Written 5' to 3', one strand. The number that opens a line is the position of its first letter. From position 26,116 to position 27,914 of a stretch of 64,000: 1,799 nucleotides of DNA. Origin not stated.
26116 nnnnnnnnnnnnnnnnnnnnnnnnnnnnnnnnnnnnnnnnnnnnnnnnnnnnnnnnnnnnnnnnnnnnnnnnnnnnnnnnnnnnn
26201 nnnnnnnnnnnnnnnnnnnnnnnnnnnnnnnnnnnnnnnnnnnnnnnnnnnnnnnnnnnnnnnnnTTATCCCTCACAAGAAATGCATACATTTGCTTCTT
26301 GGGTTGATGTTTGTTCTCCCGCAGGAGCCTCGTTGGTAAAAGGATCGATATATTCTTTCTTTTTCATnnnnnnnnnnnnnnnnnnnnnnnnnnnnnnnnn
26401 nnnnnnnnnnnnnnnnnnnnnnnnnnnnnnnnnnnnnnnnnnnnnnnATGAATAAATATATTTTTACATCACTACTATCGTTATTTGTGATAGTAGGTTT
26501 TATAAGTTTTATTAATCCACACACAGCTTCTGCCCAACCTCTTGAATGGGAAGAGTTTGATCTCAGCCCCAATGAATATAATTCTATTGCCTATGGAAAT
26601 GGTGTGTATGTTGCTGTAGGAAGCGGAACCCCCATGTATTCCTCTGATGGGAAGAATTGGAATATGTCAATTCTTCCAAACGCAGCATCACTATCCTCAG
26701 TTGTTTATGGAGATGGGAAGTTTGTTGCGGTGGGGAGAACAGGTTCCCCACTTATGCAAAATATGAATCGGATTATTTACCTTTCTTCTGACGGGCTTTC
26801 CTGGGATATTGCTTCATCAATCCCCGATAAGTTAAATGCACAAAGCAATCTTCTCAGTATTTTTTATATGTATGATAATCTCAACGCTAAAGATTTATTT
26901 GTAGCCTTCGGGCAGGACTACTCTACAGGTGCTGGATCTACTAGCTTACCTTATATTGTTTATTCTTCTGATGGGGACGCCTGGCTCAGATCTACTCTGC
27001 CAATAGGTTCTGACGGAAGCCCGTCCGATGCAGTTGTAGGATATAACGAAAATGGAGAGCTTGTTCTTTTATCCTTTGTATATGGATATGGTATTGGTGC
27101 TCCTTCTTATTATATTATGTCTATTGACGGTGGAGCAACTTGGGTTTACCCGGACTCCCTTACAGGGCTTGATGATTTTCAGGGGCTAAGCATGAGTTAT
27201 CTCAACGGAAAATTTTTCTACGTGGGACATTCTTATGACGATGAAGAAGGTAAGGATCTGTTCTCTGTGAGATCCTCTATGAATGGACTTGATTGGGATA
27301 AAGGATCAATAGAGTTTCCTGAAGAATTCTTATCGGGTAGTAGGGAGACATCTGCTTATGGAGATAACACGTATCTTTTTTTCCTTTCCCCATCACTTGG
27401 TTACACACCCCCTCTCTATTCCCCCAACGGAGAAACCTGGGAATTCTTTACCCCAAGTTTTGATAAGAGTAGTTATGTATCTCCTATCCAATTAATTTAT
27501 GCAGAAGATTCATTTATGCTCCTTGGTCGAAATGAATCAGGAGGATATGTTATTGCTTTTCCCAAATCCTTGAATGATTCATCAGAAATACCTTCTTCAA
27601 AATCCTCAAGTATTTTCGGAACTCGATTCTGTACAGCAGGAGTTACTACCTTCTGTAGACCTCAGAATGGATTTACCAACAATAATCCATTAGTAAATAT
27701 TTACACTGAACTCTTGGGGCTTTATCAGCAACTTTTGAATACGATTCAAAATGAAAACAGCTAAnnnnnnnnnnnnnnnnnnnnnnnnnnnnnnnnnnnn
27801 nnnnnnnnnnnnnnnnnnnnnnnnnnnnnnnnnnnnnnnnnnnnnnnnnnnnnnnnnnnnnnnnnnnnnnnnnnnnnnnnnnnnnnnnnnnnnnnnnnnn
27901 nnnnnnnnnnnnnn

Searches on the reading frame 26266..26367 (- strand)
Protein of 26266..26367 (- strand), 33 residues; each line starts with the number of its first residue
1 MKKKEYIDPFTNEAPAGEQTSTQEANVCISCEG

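Call 36: find_encoding_contigs(protein=window:26266-26367:-, flank=3000, max_places=10)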
Protein window:26266-26367:- (33 aa): no gene with exactly this product is on record in the collection.

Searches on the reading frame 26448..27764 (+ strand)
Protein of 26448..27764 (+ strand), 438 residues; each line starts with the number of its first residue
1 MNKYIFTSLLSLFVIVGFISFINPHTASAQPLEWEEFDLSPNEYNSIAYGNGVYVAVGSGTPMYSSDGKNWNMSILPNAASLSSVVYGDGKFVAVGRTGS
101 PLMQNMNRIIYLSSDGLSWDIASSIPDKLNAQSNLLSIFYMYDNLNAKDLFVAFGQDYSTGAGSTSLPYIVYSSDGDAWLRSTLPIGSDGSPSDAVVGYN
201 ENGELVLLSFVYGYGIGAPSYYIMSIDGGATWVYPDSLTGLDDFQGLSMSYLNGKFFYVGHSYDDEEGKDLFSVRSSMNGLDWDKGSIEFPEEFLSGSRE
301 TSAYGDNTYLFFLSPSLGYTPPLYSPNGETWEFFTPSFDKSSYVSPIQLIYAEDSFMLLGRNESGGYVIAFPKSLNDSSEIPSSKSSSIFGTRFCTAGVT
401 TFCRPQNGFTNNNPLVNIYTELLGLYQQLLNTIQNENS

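Call 6: search_protein_families(library=pfam, proteins=[window:26448-27764:+], max_evalue=1)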
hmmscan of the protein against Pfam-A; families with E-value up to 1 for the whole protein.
window:26448-27764:+ (438 aa): 2 families
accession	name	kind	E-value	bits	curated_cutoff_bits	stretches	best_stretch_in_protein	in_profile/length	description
PF19755.4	DUF6242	-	0.00018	21.9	29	1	22-119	118-217/217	Domain of unknown function (DUF6242)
PF13088.12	BNR_2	-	0.0056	16.5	31.4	1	196-289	55-156/277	BNR repeat-like domain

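Call 10: find_encoding_contigs(protein=window:26448-27764:+, flank=3000, max_places=10)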
Protein window:26448-27764:+ (438 aa): no gene with exactly this product is on record in the collection.

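Call 55: list_cluster_members(proteins=[P0001, P0002, P0005, window:26448-27764:+])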
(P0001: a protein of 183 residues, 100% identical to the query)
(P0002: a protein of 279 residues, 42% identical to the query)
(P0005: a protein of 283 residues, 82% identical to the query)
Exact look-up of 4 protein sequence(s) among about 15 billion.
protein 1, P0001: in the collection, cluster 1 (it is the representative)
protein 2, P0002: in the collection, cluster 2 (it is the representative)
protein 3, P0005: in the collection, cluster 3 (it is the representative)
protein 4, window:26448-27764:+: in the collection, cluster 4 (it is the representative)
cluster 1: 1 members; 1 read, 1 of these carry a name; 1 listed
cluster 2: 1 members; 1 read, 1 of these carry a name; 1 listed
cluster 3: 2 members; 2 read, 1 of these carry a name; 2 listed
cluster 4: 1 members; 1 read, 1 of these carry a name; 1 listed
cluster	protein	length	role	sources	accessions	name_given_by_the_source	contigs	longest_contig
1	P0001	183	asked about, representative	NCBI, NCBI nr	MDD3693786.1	MAG: hypothetical protein PHC89_00065 [Candidatus Pacebacteria bacterium] | hypothetical protein [Candidatus Paceibacterota bacterium]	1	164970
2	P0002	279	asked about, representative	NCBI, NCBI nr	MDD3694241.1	MAG: hypothetical protein PHC89_02515 [Candidatus Pacebacteria bacterium] | hypothetical protein [Candidatus Paceibacterota bacterium]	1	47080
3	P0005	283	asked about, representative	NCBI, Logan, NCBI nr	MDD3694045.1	MAG: hypothetical protein PHC89_01475 [Candidatus Pacebacteria bacterium] | hypothetical protein [Candidatus Paceibacterota bacterium]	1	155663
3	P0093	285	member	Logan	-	-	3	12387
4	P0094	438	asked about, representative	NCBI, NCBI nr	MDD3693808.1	MAG: hypothetical protein PHC89_00200 [Candidatus Pacebacteria bacterium] | hypothetical protein [Candidatus Paceibacterota bacterium]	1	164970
